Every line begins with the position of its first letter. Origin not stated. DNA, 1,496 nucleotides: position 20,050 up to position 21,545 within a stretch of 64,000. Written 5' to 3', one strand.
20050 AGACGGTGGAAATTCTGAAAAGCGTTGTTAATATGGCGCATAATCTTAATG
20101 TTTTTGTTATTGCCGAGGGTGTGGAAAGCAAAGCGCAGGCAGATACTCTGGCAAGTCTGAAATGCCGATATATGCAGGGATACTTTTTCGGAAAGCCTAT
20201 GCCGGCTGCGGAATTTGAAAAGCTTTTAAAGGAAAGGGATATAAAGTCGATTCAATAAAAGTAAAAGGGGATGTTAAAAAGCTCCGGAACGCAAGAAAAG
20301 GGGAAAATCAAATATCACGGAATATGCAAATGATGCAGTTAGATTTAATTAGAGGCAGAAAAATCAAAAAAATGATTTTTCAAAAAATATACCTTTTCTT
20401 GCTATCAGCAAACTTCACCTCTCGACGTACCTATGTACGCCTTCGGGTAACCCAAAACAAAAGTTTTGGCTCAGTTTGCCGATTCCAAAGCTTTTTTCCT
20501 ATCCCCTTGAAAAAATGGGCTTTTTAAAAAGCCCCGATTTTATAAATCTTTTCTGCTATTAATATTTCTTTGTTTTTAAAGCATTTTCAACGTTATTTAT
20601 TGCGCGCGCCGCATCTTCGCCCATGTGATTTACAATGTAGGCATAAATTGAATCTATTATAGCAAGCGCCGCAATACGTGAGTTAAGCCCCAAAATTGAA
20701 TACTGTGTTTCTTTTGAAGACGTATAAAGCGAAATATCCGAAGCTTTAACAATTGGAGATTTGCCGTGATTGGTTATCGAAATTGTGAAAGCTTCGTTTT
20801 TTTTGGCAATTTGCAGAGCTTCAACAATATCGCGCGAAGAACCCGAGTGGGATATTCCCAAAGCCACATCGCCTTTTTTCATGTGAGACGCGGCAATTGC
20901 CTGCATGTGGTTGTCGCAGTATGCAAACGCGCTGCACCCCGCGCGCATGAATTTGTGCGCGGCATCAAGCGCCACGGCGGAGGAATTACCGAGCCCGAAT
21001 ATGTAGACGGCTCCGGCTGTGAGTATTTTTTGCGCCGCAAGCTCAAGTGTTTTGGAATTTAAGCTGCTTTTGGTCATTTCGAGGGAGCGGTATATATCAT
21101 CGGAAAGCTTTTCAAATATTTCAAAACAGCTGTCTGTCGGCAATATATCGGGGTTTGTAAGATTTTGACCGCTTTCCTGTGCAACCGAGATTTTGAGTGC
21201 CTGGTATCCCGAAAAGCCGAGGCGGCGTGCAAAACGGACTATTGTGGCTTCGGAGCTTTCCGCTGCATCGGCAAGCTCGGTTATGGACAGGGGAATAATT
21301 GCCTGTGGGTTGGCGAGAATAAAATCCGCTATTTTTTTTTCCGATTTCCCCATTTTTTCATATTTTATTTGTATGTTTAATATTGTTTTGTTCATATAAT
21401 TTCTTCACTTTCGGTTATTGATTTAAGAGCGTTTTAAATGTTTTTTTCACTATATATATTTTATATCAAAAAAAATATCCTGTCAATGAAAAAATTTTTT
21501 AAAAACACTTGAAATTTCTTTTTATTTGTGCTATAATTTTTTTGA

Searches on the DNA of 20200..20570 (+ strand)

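Call 23: search_rna_families(source=window, start=20200, end=20570, threshold=evalue, max_evalue=10)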
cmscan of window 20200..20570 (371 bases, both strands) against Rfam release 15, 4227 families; matches with E-value up to 10: 8.
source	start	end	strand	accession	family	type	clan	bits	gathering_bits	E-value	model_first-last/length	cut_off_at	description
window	20510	20570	-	RF04184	BTnc060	Gene; sRNA;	-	22.3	228.9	0.22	153-213/213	5'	Bacteroides sRNA BTnc060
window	20370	20536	-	RF01441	S_pombe_snR46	Gene; snRNA; snoRNA; HACA-box;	CL00021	17.8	60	1.3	1-168/168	no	small nulceolar RNA snR46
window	20517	20568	+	RF02371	PyrG_leader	Cis-reg; leader;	-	17.4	65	9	1-78/78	no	PyrG leader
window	20362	20481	-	RF02618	SSRC34_2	Gene; sRNA;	-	16.9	48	2.9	1-125/125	no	Streptococcus sRNA 34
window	20457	20542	+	RF01820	RsaE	Gene; sRNA;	-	15.3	79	4.5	1-112/112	no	RNA Staph. aureus E (RoxS)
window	20449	20498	-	RF02418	Spd-sr07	Gene; sRNA;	-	15.3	55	9.2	1-63/63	no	Streptococcus sRNA Spd-sr07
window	20257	20340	+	RF00372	sroH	Gene; sRNA;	-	12.8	80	0.7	1-161/161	no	sroH RNA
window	20353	20400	-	RF01481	rli53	Cis-reg;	-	12.4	70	7.6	1-173/173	no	Listeria sRNA rli53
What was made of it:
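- On Any curated RNA family (Rfam 15): The best E-value in the element region was 0.22, at about 10% of that family's gathering score (call 23).
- Tried and rejected: Rfam at E-value threshold on the element region, which gave only chance-level hits (call 23).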

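Call 40: search_dna_similar(query=window:20263-20512:+, collection=phages, mode=distant, max_evalue=0.001)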
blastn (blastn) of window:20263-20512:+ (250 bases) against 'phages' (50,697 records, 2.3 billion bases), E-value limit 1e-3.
No match.

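Call 41: search_dna_similar(query=window:20263-20512:+, collection=plasmids, mode=distant, max_evalue=0.001)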
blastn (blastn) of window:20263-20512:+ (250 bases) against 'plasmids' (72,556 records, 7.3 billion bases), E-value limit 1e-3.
No match.
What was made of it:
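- Tried and rejected: blastn of the element against phage and plasmid records (calls 40, 41).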

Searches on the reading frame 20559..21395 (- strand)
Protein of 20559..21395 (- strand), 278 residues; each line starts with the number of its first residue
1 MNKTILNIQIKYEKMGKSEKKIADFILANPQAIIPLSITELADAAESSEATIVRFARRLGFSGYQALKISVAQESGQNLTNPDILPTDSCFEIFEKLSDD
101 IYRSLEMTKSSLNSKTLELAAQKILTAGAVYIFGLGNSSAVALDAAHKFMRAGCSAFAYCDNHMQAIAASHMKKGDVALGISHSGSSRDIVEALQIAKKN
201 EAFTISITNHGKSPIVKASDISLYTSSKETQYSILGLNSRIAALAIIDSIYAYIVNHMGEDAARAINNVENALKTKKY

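Call 25: find_encoding_contigs(protein=window:20559-21395:-, flank=1500, max_places=10)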
Protein window:20559-21395:- (278 aa): 23 contigs read that carry it; 10 places shown.
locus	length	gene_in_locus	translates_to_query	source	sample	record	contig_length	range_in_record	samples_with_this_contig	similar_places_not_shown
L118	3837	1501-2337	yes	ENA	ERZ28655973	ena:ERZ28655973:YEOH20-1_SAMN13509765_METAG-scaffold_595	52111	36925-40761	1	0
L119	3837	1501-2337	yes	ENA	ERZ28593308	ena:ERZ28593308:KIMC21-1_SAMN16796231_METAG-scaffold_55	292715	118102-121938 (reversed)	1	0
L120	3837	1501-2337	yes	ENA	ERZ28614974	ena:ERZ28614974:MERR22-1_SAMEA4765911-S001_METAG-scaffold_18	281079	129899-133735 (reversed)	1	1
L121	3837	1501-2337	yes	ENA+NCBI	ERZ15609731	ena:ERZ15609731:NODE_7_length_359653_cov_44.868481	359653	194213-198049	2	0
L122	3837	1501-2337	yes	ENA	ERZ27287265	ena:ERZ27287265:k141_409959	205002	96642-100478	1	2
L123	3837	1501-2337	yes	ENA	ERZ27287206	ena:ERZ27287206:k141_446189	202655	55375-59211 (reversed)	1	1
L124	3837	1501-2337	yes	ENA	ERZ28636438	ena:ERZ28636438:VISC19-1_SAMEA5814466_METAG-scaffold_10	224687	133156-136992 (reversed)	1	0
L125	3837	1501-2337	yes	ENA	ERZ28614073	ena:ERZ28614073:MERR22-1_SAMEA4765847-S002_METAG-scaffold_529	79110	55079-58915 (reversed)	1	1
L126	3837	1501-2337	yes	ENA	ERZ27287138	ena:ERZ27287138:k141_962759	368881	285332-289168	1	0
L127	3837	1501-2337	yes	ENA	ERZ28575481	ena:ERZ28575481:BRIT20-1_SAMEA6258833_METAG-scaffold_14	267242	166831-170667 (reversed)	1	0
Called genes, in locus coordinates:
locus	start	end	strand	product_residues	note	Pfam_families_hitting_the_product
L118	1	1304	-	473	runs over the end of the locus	PF01565:FAD_binding_4, PF02913:FAD-oxidase_C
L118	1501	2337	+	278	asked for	PF01418:HTH_6, PF13580:SIS_2 (faint), PF01380:SIS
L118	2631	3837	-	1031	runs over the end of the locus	PF02743:dCache_1, PF00990:GGDEF (weak), PF00563:EAL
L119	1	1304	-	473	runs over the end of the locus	PF01565:FAD_binding_4, PF02913:FAD-oxidase_C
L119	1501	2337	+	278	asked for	PF01418:HTH_6, PF13580:SIS_2 (faint), PF01380:SIS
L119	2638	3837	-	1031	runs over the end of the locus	PF02743:dCache_1, PF00990:GGDEF (weak), PF00563:EAL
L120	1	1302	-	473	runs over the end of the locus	PF01565:FAD_binding_4, PF02913:FAD-oxidase_C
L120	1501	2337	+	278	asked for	PF01418:HTH_6, PF13580:SIS_2 (faint), PF01380:SIS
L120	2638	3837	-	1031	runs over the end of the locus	PF02743:dCache_1, PF00990:GGDEF (weak), PF00563:EAL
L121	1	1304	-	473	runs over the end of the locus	PF01565:FAD_binding_4, PF02913:FAD-oxidase_C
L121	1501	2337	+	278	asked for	PF01418:HTH_6, PF13580:SIS_2 (faint), PF01380:SIS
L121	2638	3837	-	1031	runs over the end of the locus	PF02743:dCache_1, PF00990:GGDEF (weak), PF00563:EAL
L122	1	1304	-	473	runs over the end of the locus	PF01565:FAD_binding_4, PF02913:FAD-oxidase_C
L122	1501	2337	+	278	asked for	PF01418:HTH_6, PF13580:SIS_2 (faint), PF01380:SIS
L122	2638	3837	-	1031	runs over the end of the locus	PF02743:dCache_1, PF00990:GGDEF (weak), PF00563:EAL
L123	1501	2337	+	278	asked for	PF01418:HTH_6, PF13580:SIS_2 (faint), PF01380:SIS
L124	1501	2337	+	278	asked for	PF01418:HTH_6, PF13580:SIS_2 (faint), PF01380:SIS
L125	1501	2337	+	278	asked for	PF01418:HTH_6, PF13580:SIS_2 (faint), PF01380:SIS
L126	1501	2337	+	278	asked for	PF01418:HTH_6, PF13580:SIS_2 (faint), PF01380:SIS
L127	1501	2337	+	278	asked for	PF01418:HTH_6, PF13580:SIS_2 (faint), PF01380:SIS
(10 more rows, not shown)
